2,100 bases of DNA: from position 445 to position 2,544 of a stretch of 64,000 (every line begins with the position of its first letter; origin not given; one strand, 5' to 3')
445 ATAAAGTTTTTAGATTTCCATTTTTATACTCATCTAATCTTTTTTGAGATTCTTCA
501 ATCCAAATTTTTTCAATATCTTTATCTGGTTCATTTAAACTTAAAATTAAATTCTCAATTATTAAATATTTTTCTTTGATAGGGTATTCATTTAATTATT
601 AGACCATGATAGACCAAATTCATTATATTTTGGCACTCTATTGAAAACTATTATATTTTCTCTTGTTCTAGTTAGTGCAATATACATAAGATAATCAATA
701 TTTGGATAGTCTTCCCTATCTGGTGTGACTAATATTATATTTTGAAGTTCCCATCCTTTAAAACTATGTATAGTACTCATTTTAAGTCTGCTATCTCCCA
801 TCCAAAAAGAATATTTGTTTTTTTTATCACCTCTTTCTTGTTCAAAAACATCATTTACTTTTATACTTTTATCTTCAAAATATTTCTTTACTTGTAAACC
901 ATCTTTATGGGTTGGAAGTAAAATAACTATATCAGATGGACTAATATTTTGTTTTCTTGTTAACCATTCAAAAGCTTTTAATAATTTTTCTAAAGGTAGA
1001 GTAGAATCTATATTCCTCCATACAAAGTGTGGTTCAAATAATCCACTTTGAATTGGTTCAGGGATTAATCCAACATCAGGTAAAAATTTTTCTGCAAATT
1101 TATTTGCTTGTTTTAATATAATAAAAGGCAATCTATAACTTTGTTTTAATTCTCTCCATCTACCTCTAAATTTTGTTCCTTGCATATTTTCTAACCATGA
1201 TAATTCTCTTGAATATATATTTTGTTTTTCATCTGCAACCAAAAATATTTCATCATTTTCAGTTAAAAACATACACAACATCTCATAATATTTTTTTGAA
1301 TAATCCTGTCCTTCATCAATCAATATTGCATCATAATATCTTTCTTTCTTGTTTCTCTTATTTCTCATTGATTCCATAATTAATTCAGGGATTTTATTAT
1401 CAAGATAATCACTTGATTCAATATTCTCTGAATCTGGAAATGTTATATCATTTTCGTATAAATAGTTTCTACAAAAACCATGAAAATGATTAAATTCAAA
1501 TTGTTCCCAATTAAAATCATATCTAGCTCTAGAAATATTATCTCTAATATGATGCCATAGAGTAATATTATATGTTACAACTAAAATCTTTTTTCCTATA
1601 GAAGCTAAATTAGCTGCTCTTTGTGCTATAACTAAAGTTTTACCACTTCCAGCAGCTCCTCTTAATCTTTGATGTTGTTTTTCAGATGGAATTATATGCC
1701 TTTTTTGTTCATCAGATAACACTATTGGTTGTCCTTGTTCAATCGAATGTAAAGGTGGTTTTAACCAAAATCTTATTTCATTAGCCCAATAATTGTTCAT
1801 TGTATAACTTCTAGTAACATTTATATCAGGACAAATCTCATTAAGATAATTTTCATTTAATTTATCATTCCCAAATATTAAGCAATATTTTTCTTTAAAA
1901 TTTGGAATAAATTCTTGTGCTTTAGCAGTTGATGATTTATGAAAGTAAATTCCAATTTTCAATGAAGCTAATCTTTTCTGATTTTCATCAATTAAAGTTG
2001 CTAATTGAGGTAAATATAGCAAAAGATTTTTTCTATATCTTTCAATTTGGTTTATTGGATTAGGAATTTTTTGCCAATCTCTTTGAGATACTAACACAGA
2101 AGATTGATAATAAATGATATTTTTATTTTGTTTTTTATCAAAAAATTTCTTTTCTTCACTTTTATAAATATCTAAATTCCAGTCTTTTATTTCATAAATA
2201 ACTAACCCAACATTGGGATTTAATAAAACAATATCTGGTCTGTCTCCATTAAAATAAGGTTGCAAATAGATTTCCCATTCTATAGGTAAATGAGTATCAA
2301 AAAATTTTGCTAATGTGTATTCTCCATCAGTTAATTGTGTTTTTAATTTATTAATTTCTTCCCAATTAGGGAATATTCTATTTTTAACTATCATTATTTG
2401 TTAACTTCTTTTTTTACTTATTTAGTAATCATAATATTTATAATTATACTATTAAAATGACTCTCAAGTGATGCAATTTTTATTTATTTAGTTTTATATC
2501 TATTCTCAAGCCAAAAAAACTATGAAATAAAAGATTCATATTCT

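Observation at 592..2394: Nuclease-helicase fusion (PD-(D/E)xK plus UvrD-type SF1) as a candidate single-gene defence module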

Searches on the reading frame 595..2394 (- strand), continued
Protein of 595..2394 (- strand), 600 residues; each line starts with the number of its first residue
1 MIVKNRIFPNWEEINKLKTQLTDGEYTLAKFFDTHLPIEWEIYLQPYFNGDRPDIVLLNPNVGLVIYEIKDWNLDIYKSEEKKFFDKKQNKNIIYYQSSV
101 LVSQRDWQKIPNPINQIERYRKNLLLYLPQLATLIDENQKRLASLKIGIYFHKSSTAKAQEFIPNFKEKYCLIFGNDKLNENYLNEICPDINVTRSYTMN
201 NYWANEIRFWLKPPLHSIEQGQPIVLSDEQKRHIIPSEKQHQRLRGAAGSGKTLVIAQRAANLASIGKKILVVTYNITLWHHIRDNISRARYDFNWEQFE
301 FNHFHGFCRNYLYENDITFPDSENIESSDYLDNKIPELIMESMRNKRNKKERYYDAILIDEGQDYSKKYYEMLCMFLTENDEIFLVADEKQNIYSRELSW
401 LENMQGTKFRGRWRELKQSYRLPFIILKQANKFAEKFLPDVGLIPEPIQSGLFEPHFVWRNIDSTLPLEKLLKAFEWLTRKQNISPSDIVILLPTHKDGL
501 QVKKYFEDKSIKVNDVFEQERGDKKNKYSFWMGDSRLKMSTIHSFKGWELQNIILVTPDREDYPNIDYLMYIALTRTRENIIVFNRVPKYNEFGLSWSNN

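Call 69: search_protein_families(library=pfam, proteins=[L001:8970-9470:+, L001:9460-9909:+, L086:6953-7687:+, L086:11860-12672:+, L089:9033-12470:+, L089:12500-14353:+, L088:847-6360:+, L090:9119-11044:-], max_evalue=0.01)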
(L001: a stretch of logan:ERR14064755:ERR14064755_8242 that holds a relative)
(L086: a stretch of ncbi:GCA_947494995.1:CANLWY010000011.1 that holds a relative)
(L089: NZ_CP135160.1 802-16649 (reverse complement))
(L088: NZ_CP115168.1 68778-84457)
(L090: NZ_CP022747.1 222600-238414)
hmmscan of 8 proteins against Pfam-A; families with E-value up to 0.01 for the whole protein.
L001:8970-9470:+ (167 aa): 0 families

L001:9460-9909:+ (150 aa): 1 family
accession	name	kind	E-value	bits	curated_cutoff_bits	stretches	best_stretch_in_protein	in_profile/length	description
PF11008.14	DUF2846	-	5.7e-05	23.6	34.3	1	39-115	2-76/92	Protein of unknown function (DUF2846)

L086:6953-7687:+ (245 aa): 0 families

L086:11860-12672:+ (271 aa): 1 family
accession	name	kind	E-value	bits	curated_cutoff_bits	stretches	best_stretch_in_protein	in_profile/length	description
PF08907.16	DUF1853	-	6.8e-42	144.4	25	1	47-250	57-261/285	Domain of unknown function (DUF1853)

L089:9033-12470:+ (1146 aa): 10 families
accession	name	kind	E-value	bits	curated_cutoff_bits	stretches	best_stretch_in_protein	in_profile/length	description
PF04851.21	ResIII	-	2.1e-36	125.8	22.5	1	373-528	3-163/164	Type III restriction enzyme, res subunit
PF08463.15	EcoEI_R_C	-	1e-22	81.4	24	1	994-1137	2-157/163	EcoEI R protein C-terminal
PF18766.7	SWI2_SNF2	-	6.8e-20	72.1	26.7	1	377-564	1-188/221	SWI2/SNF2 ATPase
PF13643.11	DUF4145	-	3.1e-13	50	23.1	1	19-108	1-81/88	Domain of unknown function (DUF4145)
PF00270.35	DEAD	-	3.9e-12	46.7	26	1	377-532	3-165/167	DEAD/DEAH box helicase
PF04313.20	HSDR_N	-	4.4e-10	40.2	25.1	1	155-334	35-194/198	Type I restriction enzyme R protein N terminus (HSDR_N)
PF00271.37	Helicase_C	-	3e-06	27.9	23.5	1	640-739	15-108/110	Helicase conserved C-terminal domain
PF00176.29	SNF2-rel_dom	-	3.1e-05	23.7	24.9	1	377-503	1-136/290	SNF2-related domain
PF13588.12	HSDR_N_2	-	0.0005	20.6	25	1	229-331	1-95/110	Type I restriction enzyme R protein N terminus (HSDR_N)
PF13245.12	AAA_19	-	0.0073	16.9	25.1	0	390-502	8-100/134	AAA domain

L089:12500-14353:+ (618 aa): 7 families
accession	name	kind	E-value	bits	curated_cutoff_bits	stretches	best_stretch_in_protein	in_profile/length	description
PF13175.12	AAA_15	-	1.7e-32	114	32.1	1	5-343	3-374/374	AAA ATPase domain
PF11398.14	DUF2813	-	5.1e-26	92.4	21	1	4-386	2-369/372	Protein of unknown function (DUF2813)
PF13304.12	AAA_21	-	4.3e-16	60.3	27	2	290-342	259-302/304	AAA domain, putative AbiEii toxin, Type IV TA system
PF20469.4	OLD-like_TOPRIM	-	1.5e-11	45.1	23.2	1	390-455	1-65/67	Overcoming lysogenization defect protein-like, TOPRIM domain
PF13476.12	AAA_23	-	1.2e-08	36.2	27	1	7-230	1-172/201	AAA domain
PF02463.25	SMC_N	-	0.00019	21.4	40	1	5-58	2-59/220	RecF/RecN/SMC N terminal domain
PF13555.12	AAA_29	-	0.0043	17.2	27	0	13-48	12-46/61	P-loop containing region of AAA domain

L088:847-6360:+ (1838 aa): 3 families
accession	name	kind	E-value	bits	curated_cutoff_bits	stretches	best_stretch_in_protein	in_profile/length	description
PF00270.35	DEAD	-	3.2e-13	50.2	26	1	95-204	4-71/167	DEAD/DEAH box helicase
PF00271.37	Helicase_C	-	1.1e-05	26.1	23.5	1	1127-1206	41-110/110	Helicase conserved C-terminal domain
PF09369.15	MZB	-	0.0021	19.2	24.2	1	1622-1708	3-80/80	MrfA Zn-binding domain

L090:9119-11044:- (642 aa): 1 family
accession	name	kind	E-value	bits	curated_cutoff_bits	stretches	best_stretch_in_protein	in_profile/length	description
PF13871.12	Helicase_C_4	-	1e-93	314.5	30.5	1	110-364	2-271/271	C-terminal domain on Strawberry notch homologue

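Call 70: search_protein_representatives(alignment_id=A1)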
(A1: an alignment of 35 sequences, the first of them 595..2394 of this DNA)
Query: 35 sequences, 601 profile positions. Proteins with E-value up to 0.001 (for the whole library): 30244; up to 1e-10: 7770; up to 1e-30: 1326. The best 150 are listed.
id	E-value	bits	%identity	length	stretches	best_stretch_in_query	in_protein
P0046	2.8e-285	964.1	-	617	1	2-600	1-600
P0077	6.2e-247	837.5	-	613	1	2-598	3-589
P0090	2.7e-245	832.0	-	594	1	4-601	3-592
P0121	9.4e-241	817.1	-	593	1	2-601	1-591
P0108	3.0e-230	782.4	-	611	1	3-601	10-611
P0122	4.3e-224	762.1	-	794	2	3-598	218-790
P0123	6.3e-217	738.4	-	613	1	4-601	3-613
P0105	4.0e-212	722.5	-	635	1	3-600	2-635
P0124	1.5e-208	710.7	-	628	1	17-598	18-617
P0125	1.6e-206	704.0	-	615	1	5-598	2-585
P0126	1.1e-200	684.8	-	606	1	3-599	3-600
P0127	1.6e-199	680.9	-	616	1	3-601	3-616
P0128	3.2e-199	679.9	-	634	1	3-601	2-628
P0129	9.7e-195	665.1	-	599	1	3-592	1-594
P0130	7.9e-190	648.9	-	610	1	3-596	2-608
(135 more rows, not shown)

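Call 81: find_encoding_contigs(protein=P0027, flank=8000, max_places=1)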
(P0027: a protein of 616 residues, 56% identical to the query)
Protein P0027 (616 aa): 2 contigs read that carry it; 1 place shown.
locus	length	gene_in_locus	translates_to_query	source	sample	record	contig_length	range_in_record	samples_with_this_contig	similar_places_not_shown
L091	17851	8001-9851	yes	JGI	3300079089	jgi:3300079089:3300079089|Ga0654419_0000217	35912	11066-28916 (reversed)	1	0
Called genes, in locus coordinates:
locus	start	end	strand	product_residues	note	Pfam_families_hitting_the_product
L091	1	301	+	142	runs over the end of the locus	PF01126:Heme_oxygenase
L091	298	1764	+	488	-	PF04055:Radical_SAM, PF06969:HemN_C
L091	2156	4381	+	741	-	PF02310:B12-binding, PF04055:Radical_SAM, PF00072:Response_reg, PF00196:GerE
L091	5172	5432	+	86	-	-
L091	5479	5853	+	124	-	PF00196:GerE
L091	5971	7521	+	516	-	PF13191:AAA_16 (weak), PF13401:AAA_22 (weak), PF14516:AAA_35 (faint), PF13173:AAA_14 (faint)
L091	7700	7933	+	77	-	-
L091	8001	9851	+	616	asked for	PF08378:NERD (weak), PF00580:UvrD-helicase (weak), PF13245:AAA_19 (weak), PF01443:Viral_helicase1 (faint), PF00580:UvrD-helicase (weak)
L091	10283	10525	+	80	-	-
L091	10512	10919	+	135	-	PF01850:PIN (weak)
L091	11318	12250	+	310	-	PF03060:NMO, PF00478:IMPDH (faint), PF01070:FMN_dh (weak)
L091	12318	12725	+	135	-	PF13353:Fer4_12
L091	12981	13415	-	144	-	-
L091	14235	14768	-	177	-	-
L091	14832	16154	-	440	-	PF00069:Pkinase, PF07714:PK_Tyr_Ser-Thr, PF01636:APH (faint)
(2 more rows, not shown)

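Call 82: find_encoding_contigs(protein=P0064, flank=8000, max_places=1)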
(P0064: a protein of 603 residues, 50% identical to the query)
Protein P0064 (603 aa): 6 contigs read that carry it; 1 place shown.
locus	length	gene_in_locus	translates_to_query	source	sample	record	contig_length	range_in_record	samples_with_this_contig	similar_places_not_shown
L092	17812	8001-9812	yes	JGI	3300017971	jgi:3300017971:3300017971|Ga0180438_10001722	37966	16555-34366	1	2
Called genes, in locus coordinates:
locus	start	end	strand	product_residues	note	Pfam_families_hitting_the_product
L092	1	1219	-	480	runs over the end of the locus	PF06253:MTTB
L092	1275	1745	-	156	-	PF12840:HTH_20 (weak), PF13404:HTH_AsnC-type, PF13412:HTH_24, PF22451:NirdL-like_HTH (weak), PF01037:AsnC_trans_reg, PF22482:AsnC_trans_reg_3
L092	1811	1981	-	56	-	-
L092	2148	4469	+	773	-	PF01636:APH, PF00202:Aminotran_3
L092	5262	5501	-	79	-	-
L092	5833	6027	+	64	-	-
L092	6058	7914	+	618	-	PF13361:UvrD_C (faint), PF00580:UvrD-helicase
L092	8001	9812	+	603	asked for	PF00580:UvrD-helicase (weak), PF13245:AAA_19, PF01443:Viral_helicase1 (faint), PF13538:UvrD_C_2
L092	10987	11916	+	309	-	PF01063:Aminotran_4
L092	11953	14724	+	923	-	PF00133:tRNA-synt_1, PF09334:tRNA-synt_1g, PF13603:tRNA-synt_1_2, PF00133:tRNA-synt_1, PF08264:Anticodon_1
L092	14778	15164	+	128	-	PF01042:Ribonuc_L-PSP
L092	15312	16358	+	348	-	PF13506:Glyco_transf_21 (weak), PF00535:Glycos_transf_2, PF10111:Glyco_tranf_2_2 (faint), PF13641:Glyco_tranf_2_3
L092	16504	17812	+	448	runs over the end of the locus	PF13727:CoA_binding_3, PF02397:Bac_transf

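Call 83: find_encoding_contigs(protein=P0101, flank=8000, max_places=1)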
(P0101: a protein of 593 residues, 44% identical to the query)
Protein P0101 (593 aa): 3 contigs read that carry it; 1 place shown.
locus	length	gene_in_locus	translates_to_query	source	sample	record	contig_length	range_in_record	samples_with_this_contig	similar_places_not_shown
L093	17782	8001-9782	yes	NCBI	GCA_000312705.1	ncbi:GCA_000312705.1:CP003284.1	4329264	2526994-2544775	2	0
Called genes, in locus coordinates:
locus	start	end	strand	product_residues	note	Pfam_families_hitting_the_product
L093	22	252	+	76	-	PF02604:PhdYeFM_antitox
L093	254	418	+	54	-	-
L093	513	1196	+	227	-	-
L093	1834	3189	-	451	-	PF00512:HisKA, PF02518:HATPase_c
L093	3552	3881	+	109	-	PF11352:DUF3155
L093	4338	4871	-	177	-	PF12046:CCB1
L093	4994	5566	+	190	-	PF12263:DUF3611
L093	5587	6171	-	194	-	PF05685:Uma2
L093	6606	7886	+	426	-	PF02403:Seryl_tRNA_N, PF00587:tRNA-synt_2b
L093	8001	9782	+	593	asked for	PF08378:NERD, PF00580:UvrD-helicase (weak), PF13245:AAA_19, PF00580:UvrD-helicase (weak)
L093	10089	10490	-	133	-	-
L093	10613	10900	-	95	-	PF09907:HigB_toxin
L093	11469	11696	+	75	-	-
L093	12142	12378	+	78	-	PF02604:PhdYeFM_antitox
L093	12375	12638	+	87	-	PF05016:ParE_toxin (weak), PF06769:YoeB_toxin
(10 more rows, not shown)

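Call 84: find_encoding_contigs(protein=P0102, flank=8000, max_places=1)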
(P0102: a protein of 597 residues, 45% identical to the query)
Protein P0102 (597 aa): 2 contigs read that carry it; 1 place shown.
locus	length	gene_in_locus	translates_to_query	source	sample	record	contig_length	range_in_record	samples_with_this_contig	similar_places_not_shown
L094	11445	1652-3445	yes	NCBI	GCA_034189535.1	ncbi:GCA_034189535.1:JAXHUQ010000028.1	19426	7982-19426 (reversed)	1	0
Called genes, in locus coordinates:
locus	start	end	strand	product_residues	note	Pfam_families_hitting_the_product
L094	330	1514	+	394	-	PF04326:SLFN_AlbA_2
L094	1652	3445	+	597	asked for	PF08378:NERD, PF01443:Viral_helicase1 (faint), PF04851:ResIII (faint), PF00580:UvrD-helicase (weak), PF13245:AAA_19, PF13538:UvrD_C_2 (weak)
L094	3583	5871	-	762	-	PF04465:DUF499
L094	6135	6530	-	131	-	PF05168:HEPN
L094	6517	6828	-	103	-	PF18765:Polbeta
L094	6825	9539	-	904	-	PF06634:DUF1156, PF01555:N6_N4_Mtase (faint), PF08241:Methyltransf_11 (faint)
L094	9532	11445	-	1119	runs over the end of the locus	PF00176:SNF2-rel_dom, PF00270:DEAD (weak), PF04851:ResIII, PF00271:Helicase_C, PF13020:NOV_C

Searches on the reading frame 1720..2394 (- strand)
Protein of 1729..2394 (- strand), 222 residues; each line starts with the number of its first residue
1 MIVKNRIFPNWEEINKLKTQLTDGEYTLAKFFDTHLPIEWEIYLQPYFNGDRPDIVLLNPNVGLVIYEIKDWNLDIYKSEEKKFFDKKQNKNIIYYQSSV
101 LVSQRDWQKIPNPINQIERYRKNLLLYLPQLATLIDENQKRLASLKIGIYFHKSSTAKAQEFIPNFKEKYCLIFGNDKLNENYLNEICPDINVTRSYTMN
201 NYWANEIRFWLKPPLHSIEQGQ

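Call 6: search_protein_families(library=padloc, proteins=[window:1729-2394:-], max_evalue=10)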
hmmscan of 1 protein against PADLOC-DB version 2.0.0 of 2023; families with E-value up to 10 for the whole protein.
seq(222 aa): 1 family
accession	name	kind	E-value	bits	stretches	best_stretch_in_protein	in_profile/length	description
PDLC01087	C3a187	-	5.1e-21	73.1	1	14-211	8-183/559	NERD+UvrD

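Call 42: predict_structure(alignment_id=A2)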
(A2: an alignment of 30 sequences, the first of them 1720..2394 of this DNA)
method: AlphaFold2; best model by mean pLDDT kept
length: 225 residues; sequences in the alignment: 30
mean_pLDDT: 91.3   pTM: 0.87
mean pLDDT of the five models: 91.3, 90.0, 89.6, 87.4, 86.8
residues with pLDDT >= 90: 184; 70-90: 25; 50-70: 10; < 50: 6
segments of 3 or more residues with pLDDT < 50: 218-220
pLDDT, mean of each block of 10 residues (from residue 1): 75 92 98 96 90 95 97 97 96 95 93 93 91 90 95 98 95 98 97 92 93 61 54
secondary structure, 60 per line:
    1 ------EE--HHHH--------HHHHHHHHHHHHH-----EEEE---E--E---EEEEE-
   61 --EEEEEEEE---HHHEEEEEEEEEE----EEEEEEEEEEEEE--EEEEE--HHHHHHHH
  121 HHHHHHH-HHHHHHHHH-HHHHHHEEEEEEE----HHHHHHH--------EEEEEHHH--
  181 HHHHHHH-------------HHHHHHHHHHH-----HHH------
elements in order: H11-14 H23-35 E41-44 E55-59 E63-70 E77-86 E91-103 E106-110 H113-127 H129-137 H139-144 E145-151 H156-162 E171-175 H181-187 H201-211

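Call 49: fold_search(model_id=the predicted structure, library=pdb)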
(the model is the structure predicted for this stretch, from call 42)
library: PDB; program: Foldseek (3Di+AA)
matches with E <= 10: 731; with E <= 0.001: 0
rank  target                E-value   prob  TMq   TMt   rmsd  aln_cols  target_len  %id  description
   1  4dap                  6.2e-02  0.51  0.28  0.27   8.0       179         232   10  The structure of Escherichia coli SfsA (released 2013-08-14)
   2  3k9j_B                8.5e-02  0.11  0.14  0.15  19.1       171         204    9  Transposase domain of Metnase (released 2010-07-14)
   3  2vld_A                9.0e-02  0.82  0.32  0.31   9.4       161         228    9  crystal structure of a repair endonuclease from Pyrococcus abyssi (released 2009-05-19)
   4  7pel_A                9.0e-02  0.09  0.15  0.13  19.4       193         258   12  CryoEM structure of simian T-cell lymphotropic virus intasome in complex with PP2A regulatory subunit B56 gamma (released 2021-08-25)
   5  3k9k_B                1.1e-01  0.08  0.11  0.12  19.6       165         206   13  Transposase domain of Metnase (released 2010-07-14)
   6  3k9k_A                1.5e-01  0.10  0.15  0.15  19.0       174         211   10  Transposase domain of Metnase (released 2010-07-14)
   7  2vld_B                1.7e-01  0.66  0.31  0.31   9.2       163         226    9  crystal structure of a repair endonuclease from Pyrococcus abyssi (released 2009-05-19)
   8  5cw3_D                1.9e-01  0.13  0.16  0.15  16.1       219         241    7  Structure of CfBRCC36-CfKIAA0157 complex (Zn Edge) (released 2015-09-16)
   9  5liz                  2.2e-01  0.11  0.21  0.10  13.7       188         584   10  The structure of Nt.BspD6I nicking endonuclease with all cysteines mutated by serine residues at 0.19 nm resolution . (released 2017-08-02)
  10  7ouf_B                2.2e-01  0.06  0.14  0.12  19.5       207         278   14  Structure of the STLV intasome:B56 complex bound to the strand-transfer inhibitor XZ450 (released 2021-08-18)
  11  5lhc_A                2.3e-01  0.30  0.29  0.13   9.2       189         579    7  The structure of D456A mutant of Nt.BspD6I nicking endonuclease at 0.24 nm resolution . (released 2017-08-16)
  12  2p14                  2.3e-01  0.23  0.29  0.34  12.2       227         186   10  Crystal structure of small subunit (R.BspD6I2) of the heterodimeric restriction endonuclease R.BspD6I (released 2008-03-11)
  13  4gok_A                2.7e-01  0.10  0.16  0.20  18.2       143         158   13  The Crystal structure of Arl2GppNHp in complex with UNC119a (released 2012-09-19)
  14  5gke_A                2.8e-01  0.57  0.32  0.31   7.9       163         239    8  Structure of EndoMS-dsDNA1 complex (released 2016-11-02)
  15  5cw5_D                2.8e-01  0.11  0.16  0.15  15.8       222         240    7  Structure of CfBRCC36-CfKIAA0157 complex (QSQ mutant) (released 2015-09-16)
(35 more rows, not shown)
